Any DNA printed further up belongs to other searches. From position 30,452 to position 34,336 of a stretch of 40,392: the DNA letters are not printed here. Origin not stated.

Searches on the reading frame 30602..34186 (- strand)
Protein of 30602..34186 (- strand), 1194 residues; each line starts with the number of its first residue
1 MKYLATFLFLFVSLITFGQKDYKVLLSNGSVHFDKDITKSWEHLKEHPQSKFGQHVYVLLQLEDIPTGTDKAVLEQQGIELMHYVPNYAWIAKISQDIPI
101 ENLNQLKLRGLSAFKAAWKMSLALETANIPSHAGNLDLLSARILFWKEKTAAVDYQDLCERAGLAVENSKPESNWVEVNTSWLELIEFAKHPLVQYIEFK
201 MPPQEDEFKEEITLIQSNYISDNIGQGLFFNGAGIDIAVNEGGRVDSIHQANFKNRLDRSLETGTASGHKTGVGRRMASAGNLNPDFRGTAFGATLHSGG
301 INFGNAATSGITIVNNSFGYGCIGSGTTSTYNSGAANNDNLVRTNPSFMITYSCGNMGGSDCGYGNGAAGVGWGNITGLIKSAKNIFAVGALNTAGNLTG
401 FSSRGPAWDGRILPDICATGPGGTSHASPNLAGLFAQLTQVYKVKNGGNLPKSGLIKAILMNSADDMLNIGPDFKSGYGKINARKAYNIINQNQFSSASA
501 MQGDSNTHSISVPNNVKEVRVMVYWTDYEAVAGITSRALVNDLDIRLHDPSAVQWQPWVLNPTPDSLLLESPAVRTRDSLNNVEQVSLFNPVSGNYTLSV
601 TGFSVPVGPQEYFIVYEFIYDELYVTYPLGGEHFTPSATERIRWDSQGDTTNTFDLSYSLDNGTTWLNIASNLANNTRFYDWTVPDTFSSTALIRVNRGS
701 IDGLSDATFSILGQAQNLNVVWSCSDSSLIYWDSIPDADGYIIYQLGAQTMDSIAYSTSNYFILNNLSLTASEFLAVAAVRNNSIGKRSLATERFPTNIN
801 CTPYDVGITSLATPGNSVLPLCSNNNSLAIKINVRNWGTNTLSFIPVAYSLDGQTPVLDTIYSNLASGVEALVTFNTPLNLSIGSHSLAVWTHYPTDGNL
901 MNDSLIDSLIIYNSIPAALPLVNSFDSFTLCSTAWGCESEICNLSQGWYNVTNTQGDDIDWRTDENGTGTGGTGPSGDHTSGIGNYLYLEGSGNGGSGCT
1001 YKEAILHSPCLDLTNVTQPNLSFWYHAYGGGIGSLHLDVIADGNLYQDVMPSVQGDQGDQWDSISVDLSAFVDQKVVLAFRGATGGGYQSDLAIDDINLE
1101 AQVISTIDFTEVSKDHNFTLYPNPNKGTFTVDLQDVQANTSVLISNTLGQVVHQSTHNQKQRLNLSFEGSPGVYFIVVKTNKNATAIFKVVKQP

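Call 9: search_protein_families(library=pfam, proteins=[window:30602-34186:-])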
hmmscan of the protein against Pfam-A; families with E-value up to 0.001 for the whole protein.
window:30602-34186:- (1194 aa): 3 families
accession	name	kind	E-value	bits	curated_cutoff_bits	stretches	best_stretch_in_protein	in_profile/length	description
PF00629.30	MAM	-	1.2e-21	77.6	26.4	1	948-1100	11-153/158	MAM domain, meprin/A5/mu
PF00082.27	Peptidase_S8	-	4.8e-15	56.1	21.8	1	266-479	53-288/288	Subtilase family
PF18962.6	Por_Secre_tail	-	2.7e-10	40.8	27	1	1120-1186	1-70/75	Secretion system C-terminal sorting domain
